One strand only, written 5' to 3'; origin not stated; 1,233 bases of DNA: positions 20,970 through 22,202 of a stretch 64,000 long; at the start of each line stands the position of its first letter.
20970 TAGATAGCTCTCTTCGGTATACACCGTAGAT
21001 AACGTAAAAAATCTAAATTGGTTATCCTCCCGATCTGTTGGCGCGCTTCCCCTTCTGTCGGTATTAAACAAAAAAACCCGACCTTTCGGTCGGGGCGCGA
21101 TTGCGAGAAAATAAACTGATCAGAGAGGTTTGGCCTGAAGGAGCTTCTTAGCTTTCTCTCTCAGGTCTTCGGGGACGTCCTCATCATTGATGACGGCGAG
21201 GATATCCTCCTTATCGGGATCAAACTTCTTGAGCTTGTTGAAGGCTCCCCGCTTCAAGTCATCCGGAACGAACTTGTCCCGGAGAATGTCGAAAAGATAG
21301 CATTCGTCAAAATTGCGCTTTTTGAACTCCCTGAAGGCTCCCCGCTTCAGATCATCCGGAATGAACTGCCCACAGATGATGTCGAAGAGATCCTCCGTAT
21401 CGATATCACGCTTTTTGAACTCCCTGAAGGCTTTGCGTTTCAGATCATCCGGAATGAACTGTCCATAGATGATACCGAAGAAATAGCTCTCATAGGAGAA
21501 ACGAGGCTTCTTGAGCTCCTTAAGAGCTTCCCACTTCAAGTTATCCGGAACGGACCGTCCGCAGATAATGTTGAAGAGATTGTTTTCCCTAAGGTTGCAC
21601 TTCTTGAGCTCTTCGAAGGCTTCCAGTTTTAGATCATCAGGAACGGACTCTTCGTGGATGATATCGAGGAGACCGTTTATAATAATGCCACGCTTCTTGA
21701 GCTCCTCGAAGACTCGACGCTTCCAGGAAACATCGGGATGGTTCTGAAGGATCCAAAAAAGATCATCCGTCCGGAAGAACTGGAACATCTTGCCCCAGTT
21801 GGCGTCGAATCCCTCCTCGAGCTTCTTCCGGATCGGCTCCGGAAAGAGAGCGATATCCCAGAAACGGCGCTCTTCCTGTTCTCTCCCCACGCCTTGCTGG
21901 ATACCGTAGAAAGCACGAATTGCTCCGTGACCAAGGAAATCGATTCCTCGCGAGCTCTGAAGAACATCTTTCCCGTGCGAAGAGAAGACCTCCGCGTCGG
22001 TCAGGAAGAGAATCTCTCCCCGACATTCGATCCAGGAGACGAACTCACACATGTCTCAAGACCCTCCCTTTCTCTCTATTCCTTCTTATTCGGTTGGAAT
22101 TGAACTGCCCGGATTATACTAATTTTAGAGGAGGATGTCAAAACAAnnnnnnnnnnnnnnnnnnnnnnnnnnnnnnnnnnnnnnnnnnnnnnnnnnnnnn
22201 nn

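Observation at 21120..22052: Protein composed of six or more tandem 31-aa repeats with a D-L/I-L-x-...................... consensus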

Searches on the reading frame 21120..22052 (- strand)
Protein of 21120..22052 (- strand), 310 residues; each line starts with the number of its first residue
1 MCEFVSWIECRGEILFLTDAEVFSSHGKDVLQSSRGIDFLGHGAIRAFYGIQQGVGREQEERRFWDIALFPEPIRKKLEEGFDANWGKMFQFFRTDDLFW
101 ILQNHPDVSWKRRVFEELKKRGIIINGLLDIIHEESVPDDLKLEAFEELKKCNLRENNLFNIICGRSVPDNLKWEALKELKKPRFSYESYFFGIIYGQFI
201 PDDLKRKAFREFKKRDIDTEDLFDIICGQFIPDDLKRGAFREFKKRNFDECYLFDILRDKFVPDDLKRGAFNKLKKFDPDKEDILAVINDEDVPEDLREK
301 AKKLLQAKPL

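Call 4: search_protein_families(library=pfam, proteins=[window:21120-22052:-], max_evalue=10)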
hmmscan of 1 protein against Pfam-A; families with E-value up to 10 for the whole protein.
window:21120-22052:- (310 aa): 2 families
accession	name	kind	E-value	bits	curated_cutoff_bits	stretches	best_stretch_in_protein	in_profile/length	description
PF21705.3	p55_CTD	-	0.12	13.3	27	0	206-247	18-62/80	p55, C-terminal domain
PF10114.15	PocR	-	0.14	12.4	23.9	0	225-250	99-125/162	Sensory domain found in PocR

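Call 5: search_protein_families(library=ncbifam, proteins=[window:21120-22052:-], max_evalue=10)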
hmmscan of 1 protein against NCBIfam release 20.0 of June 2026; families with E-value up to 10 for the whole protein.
window:21120-22052:- (310 aa): 2 families
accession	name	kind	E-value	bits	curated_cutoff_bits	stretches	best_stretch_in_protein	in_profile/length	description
NF008412.0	PRK11235.1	equivalog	0.016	15.4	96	0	201-222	9-30/80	type II toxin-antitoxin system RelB/DinJ family antitoxin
NF041728.1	BPSL0761_fam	subfamily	0.037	14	35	1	289-306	23-40/55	BPSL0761 family protein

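Call 7: find_homologous_proteins(query=window:21120-22052:-)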
Query window:21120-22052:- (310 aa): 3 proteins with E <= 0.001 among 8000 candidates.
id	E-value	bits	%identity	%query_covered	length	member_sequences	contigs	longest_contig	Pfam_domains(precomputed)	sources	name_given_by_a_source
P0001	5.7e-203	691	98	100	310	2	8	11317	-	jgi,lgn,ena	-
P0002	9.6e-139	480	71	100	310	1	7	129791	-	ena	-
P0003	4.5e-5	41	38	30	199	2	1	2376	-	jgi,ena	-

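Call 11: find_encoding_contigs(protein=P0002, flank=6000, max_places=4)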
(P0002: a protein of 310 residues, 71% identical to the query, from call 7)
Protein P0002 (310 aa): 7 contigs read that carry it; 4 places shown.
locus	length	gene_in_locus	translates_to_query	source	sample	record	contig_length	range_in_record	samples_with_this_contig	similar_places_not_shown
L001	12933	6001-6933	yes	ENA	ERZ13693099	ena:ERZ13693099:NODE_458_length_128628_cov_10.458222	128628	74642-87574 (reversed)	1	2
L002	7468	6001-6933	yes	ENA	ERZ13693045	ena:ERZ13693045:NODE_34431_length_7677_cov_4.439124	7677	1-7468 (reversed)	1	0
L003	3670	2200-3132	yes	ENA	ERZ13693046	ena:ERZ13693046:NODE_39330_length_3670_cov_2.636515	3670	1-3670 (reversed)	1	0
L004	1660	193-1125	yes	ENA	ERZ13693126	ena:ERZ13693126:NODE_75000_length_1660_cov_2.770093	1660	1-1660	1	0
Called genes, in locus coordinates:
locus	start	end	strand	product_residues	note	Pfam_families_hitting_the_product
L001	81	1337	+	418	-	PF01541:GIY-YIG (weak), PF27096:UvrC_M, PF08459:UvrC_RNaseH_dom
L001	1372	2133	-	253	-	PF00127:Copper-bind (faint), PF13473:Cupredoxin_1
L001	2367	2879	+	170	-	PF18920:DUF5671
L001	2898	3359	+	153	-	-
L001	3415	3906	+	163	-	-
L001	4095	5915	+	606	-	PF00009:GTP_EFTU, PF01926:MMR_HSR1, PF22042:EF-G_D2, PF03144:GTP_EFTU_D2, PF00679:EFG_C, PF21018:BipA_C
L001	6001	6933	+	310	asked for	-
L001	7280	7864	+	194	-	PF13302:Acetyltransf_3, PF13420:Acetyltransf_4, PF00583:Acetyltransf_1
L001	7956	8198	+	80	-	-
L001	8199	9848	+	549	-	PF01565:FAD_binding_4, PF02913:FAD-oxidase_C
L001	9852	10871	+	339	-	PF01594:AI-2E_transport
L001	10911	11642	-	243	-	PF13365:Trypsin_2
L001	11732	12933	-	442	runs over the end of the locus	PF07724:AAA_2, PF13401:AAA_22 (faint), PF00004:AAA (faint), PF07728:AAA_5 (faint), PF07724:AAA_2, PF10431:ClpB_D2-small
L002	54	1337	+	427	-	PF01541:GIY-YIG, PF27096:UvrC_M, PF08459:UvrC_RNaseH_dom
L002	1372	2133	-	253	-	PF00127:Copper-bind (faint), PF13473:Cupredoxin_1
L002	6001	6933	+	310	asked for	-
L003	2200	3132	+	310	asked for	-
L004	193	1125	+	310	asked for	-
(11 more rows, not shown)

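Call 12: find_encoding_contigs(protein=P0003, flank=6000, max_places=4)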
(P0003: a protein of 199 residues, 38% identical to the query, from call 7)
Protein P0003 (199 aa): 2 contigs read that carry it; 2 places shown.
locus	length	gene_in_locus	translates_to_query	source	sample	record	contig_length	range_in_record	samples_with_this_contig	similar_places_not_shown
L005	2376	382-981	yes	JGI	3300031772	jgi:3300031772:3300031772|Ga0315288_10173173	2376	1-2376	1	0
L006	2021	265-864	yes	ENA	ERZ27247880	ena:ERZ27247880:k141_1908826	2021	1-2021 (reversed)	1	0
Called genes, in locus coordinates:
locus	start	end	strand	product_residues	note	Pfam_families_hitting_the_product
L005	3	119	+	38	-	?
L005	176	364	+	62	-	-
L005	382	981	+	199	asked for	-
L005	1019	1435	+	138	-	-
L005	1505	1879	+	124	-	-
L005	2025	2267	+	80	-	-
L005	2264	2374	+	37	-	?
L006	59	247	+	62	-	-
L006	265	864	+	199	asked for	-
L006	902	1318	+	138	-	-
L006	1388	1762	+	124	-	-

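Call 22: predict_structure(alignment_id=A1)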
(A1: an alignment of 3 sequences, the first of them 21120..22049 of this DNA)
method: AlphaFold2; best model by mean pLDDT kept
length: 309 residues; sequences in the alignment: 3
mean_pLDDT: 77.7   pTM: 0.68
mean pLDDT of the five models: 77.7, 77.3, 75.9, 75.8, 73.9
residues with pLDDT >= 90: 133; 70-90: 82; 50-70: 43; < 50: 51
segments of 3 or more residues with pLDDT < 50: 1-19, 34-47, 49-65
pLDDT, mean of each block of 10 residues (from residue 1): 41 46 54 46 47 34 48 58 66 78 84 91 91 94 94 87 92 89 75 90 92 87 95 96 88 93 96 87 91 95 85
secondary structure, 60 per line:
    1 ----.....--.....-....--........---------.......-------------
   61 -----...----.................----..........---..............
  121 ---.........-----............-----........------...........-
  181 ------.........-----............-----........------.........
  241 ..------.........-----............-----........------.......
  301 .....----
elements in order: E5-9 E12-16 H18-21 H24-31 H41-47 H73-89 H94-103 H107-120 H124-132 H138-149 H155-162 H169-179 H187-195 H201-212 H218-225 H232-242 H249-257 H263-274 H280-287 H294-305

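Call 25: search_protein_representatives(alignment_id=A3)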
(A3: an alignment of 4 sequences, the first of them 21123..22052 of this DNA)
Query: 4 sequences, 310 profile positions. Proteins with E-value up to 0.001 (for the whole library): 488; up to 1e-10: 265; up to 1e-30: 2. The best 150 are listed.
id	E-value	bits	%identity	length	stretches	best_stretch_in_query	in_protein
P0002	7.4e-185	629.9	-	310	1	1-310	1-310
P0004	5.5e-31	124.5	-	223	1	1-216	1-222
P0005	1.3e-30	123.3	-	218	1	1-215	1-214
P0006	3.1e-30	122.1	-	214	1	1-160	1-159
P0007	4.3e-30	121.6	-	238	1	1-239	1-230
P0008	2.3e-29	119.2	-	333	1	1-132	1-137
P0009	2.7e-29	119.0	-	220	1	1-207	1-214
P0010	6.8e-29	117.7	-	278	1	1-229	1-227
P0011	1.2e-28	116.8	-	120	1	1-113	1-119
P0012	3.5e-28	115.3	-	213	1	1-177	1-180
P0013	3.6e-28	115.3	-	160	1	1-118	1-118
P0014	5.0e-28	114.8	-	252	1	1-183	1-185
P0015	1.8e-27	113.0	-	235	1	1-244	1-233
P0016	5.0e-27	111.5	-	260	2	1-120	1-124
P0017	7.8e-27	110.9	-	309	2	1-126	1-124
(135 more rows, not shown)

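Call 27: fold_search(model_id=the predicted structure, library=pdb)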
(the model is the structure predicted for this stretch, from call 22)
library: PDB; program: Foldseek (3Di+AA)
matches with E <= 10: 673; with E <= 0.001: 0
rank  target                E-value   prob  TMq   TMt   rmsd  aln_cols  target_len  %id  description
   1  8g9k_A                2.0e-02  0.35  0.10  0.14  20.5       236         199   16  Geometrically programmable nanomaterial construction using regularized protein building blocks (released 2024-03-13)
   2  6vfk_B                5.2e-02  0.16  0.11  0.11  21.3       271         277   14  De novo designed tetrahedral nanoparticle T33_dn10 displaying 4 copies of BG505-SOSIP trimer on the surface (released 2020-07-22)
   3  9gyt_g                6.9e-02  0.89  0.25  0.16  11.2       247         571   14  High resolution structure of B. oleracea mitoribosome (released 2025-10-15)
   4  3e4b_A                7.9e-02  0.87  0.27  0.23  16.5       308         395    9  Crystal structure of AlgK from Pseudomonas fluorescens WCS374r (released 2009-08-25)
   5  4m59_B                9.4e-02  0.57  0.22  0.12  15.8       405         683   10  Crystal structure of the pentatricopeptide repeat protein PPR10 in complex with an 18-nt psaJ RNA element (released 2013-10-30)
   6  4wn4_A                9.9e-02  0.92  0.30  0.37   8.6       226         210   17  Crystal structure of designed cPPR-polyA protein (released 2014-12-24)
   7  7sqc_N1               9.9e-02  0.33  0.16  0.12  14.3       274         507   14  Ciliary C1 central pair apparatus isolated from Chlamydomonas reinhardtii (released 2022-04-13)
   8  7ado_B                1.1e-01  0.77  0.24  0.25  12.9       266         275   13  Cryo-EM structure of human ER membrane protein complex in lipid nanodiscs (released 2020-12-02)
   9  9e9r                  1.1e-01  0.69  0.21  0.04  13.3       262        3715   11  The Structure of ApoB100 from Human Low-Density Lipoprotein (released 2024-12-18)
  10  4oe1_B                1.1e-01  0.54  0.22  0.12  15.8       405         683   10  Crystal structure of the pentatricopeptide repeat protein PPR10 (C256S/C430S/C449S) in complex with an 18-nt PSAJ rna  (released 2014-09-24)
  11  7dkh_I                1.1e-01  0.54  0.22  0.10  15.6       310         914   13  Crystal structure of the Ctr9/Paf1/Cdc73/Rtf1 quaternary complex (released 2021-11-24)
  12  8eoi_B                1.3e-01  0.75  0.24  0.25  14.4       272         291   11  Structure of a human EMC:human Cav1.2 channel complex in GDN detergent (released 2023-05-24)
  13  7ep4_B                1.3e-01  0.63  0.18  0.22  14.8       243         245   12  Crystal structure of ZER1 bound to GFLH degron (released 2021-07-14)
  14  8tl7_A                1.4e-01  0.20  0.14  0.07  18.9       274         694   12  CryoEM Structure of a Computationally Designed T3 Tetrahedral Nanocage (released 2024-03-13)
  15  8j0n_B                1.4e-01  0.75  0.24  0.25  15.2       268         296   11  cryo-EM structure of human EMC (released 2024-04-03)
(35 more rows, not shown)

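Call 33: search_protein_families(library=pfam, alignment_id=A4, max_evalue=0.01)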
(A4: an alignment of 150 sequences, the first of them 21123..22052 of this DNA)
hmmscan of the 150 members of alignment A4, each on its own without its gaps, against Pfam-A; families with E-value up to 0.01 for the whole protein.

A. member 1, window:21123-22052:- (310 aa): 0 families

B. families by the number of members that match (of 150 scanned): 33 families (the first 25 are shown)
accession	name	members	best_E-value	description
PF01468.23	GA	3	1.1e-05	GA module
PF07661.19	MORN_2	2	9.4e-06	MORN repeat variant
PF02216.22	B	2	7.6e-05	B domain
PF22707.2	S1CSD-TOTE-2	2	0.0013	S1/CSD-like domain 2 of the TOTE conflict systems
PF25317.1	SAM_SMF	2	0.0047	SMF/DprA SAM domain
PF00196.25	GerE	1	6.5e-11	Bacterial regulatory proteins, luxR family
PF13646.12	HEAT_2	1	2.2e-09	HEAT repeats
PF09298.16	FAA_hydrolase_N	1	2.5e-06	Fumarylacetoacetase N-terminal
PF13431.12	TPR_17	1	8.5e-05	Tetratricopeptide repeat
PF18002.7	T6_Ig_like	1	0.00087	T6 antigen Ig like domain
PF12323.14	HTH_OrfB_IS605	1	0.0011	Helix-turn-helix domain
PF08839.17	CDT1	1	0.0013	DNA replication factor CDT1 like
PF02985.28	HEAT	1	0.0015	HEAT repeat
PF01442.23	Apolipoprotein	1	0.0018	Apolipoprotein A1/A4/E domain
PF09524.15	Phg_2220_C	1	0.0018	Conserved phage C-terminus (Phg_2220_C)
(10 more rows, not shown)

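Call 34: search_solved_structures(query=A4, max_evalue=1)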
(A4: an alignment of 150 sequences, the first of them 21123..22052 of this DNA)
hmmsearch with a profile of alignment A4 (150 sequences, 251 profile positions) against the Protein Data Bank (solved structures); distinct sequences matched with E-value up to 1: 0.

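Call 41: search_protein_families(library=phrogs, alignment_id=A4, max_evalue=0.001)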
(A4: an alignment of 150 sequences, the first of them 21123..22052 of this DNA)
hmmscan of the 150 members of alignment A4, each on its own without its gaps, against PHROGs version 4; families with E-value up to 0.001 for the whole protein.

A. member 1, window:21123-22052:- (310 aa): 0 families

B. families by the number of members that match (of 150 scanned): 15 families
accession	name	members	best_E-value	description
phrog_20638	-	1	3.1e-05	-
phrog_10300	-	1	4.6e-05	transcriptional regulator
phrog_1533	-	1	7.8e-05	tail length tape measure protein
phrog_4760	-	1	8.6e-05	-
phrog_167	-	1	0.0001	tail length tape measure protein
phrog_29069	-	1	0.00011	-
phrog_33084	-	1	0.00015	-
phrog_827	-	1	0.00016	Holliday junction resolvase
phrog_3747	-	1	0.00017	-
phrog_3282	-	1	0.0002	sigma factor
phrog_27521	-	1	0.0002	-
phrog_13981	-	1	0.00026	-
phrog_8974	-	1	0.00028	-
phrog_13457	-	1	0.00093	-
phrog_14665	-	1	0.00099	-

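Call 42: predict_structure(alignment_id=A4)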
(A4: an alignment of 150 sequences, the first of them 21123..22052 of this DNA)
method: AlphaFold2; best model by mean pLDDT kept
length: 310 residues; sequences in the alignment: 150
mean_pLDDT: 94.8   pTM: 0.83
mean pLDDT of the five models: 94.8, 94.6, 92.2, 91.7, 91.4
residues with pLDDT >= 90: 283; 70-90: 25; 50-70: 2; < 50: 0
segments of 3 or more residues with pLDDT < 50: none
pLDDT, mean of each block of 10 residues (from residue 1): 90 98 98 95 98 98 97 98 97 96 97 98 96 97 97 92 94 94 78 89 94 89 95 97 94 95 97 95 95 97 92
secondary structure, 60 per line:
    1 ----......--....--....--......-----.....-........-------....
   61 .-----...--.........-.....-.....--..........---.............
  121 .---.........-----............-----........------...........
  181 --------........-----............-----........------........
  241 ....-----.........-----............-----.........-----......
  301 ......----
elements in order: E5-10 E13-16 H19-22 H25-30 H36-40 H42-49 E57-61 H72-80 H82-86 H88-92 H95-104 H108-121 H125-133 H139-150 H156-163 H170-180 H189-196 H202-213 H219-226 H233-244 H250-258 H264-275 H281-289 H295-306

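Call 43: search_dna_similar(query=window:21123-22052:-, collection=phages, mode=protein, max_evalue=0.001, max_rows=30)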
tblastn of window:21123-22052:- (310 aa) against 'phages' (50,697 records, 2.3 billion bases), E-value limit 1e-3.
No match.

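Call 50: fold_search(model_id=the predicted structure, library=pdb)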
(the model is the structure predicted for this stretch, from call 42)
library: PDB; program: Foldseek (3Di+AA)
matches with E <= 10: 598; with E <= 0.001: 0
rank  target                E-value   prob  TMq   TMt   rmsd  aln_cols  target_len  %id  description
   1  8g9k_B                6.0e-02  0.38  0.14  0.19  16.9       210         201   17  Geometrically programmable nanomaterial construction using regularized protein building blocks (released 2024-03-13)
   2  6vfk_B                6.0e-02  0.14  0.10  0.11  21.5       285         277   13  De novo designed tetrahedral nanoparticle T33_dn10 displaying 4 copies of BG505-SOSIP trimer on the surface (released 2020-07-22)
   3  7ep5_A                7.9e-02  0.63  0.18  0.22  16.7       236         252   13  Crystal structure of ZER1 bound to GKLH degron (released 2021-07-14)
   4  4m59_B                9.1e-02  0.69  0.24  0.13  15.2       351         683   11  Crystal structure of the pentatricopeptide repeat protein PPR10 in complex with an 18-nt psaJ RNA element (released 2013-10-30)
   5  4oe1_B                1.0e-01  0.66  0.24  0.13  15.2       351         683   11  Crystal structure of the pentatricopeptide repeat protein PPR10 (C256S/C430S/C449S) in complex with an 18-nt PSAJ rna  (released 2014-09-24)
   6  8eoi_B                1.5e-01  0.75  0.25  0.27  12.8       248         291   13  Structure of a human EMC:human Cav1.2 channel complex in GDN detergent (released 2023-05-24)
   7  3e4b_A                1.6e-01  0.57  0.27  0.23  19.2       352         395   11  Crystal structure of AlgK from Pseudomonas fluorescens WCS374r (released 2009-08-25)
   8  7ado_B                1.7e-01  0.69  0.25  0.28  14.2       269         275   13  Cryo-EM structure of human ER membrane protein complex in lipid nanodiscs (released 2020-12-02)
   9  7xys_C                1.8e-01  0.41  0.19  0.23  19.1       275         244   12  Crystal structure of ZER1 bound to SFLH degron (released 2022-12-21)
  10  7ep4_B                1.8e-01  0.33  0.18  0.21  18.1       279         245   12  Crystal structure of ZER1 bound to GFLH degron (released 2021-07-14)
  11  7ep3                  1.9e-01  0.35  0.18  0.22  17.9       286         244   12  Crystal structure of ZER1 bound to GAGN degron (released 2021-07-14)
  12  5osi_H                2.0e-01  0.72  0.33  0.35  13.2       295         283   10  Structure of retromer VPS29-VPS35C subunits complexed with RidL harpin loop (163-176) (released 2017-12-13)
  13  6rxt_UJ               2.0e-01  0.30  0.20  0.16  13.8       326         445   13  Cryo-EM structure of the 90S pre-ribosome (Kre33-Noc4) from Chaetomium thermophilum, state A (released 2019-08-14)
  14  9mg8_B                2.0e-01  0.08  0.09  0.08  25.5       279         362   10  Crystal Structure of b-iTHR-110 (released 2025-12-17)
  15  9zz6_B                2.3e-01  0.63  0.25  0.26  13.3       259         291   14  The ER membrane protein complex acts as a chaperone to promote voltage-gated calcium channel assembly (released 2026-02-18)
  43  1oyz                  5.1e-01  0.33  0.20  0.22  14.0       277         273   16  X-RAY STRUCTURE OF YIBA_ECOLI NORTHEAST STRUCTURAL GENOMICS CONSORTIUM TARGET ET31. (released 2003-08-12)
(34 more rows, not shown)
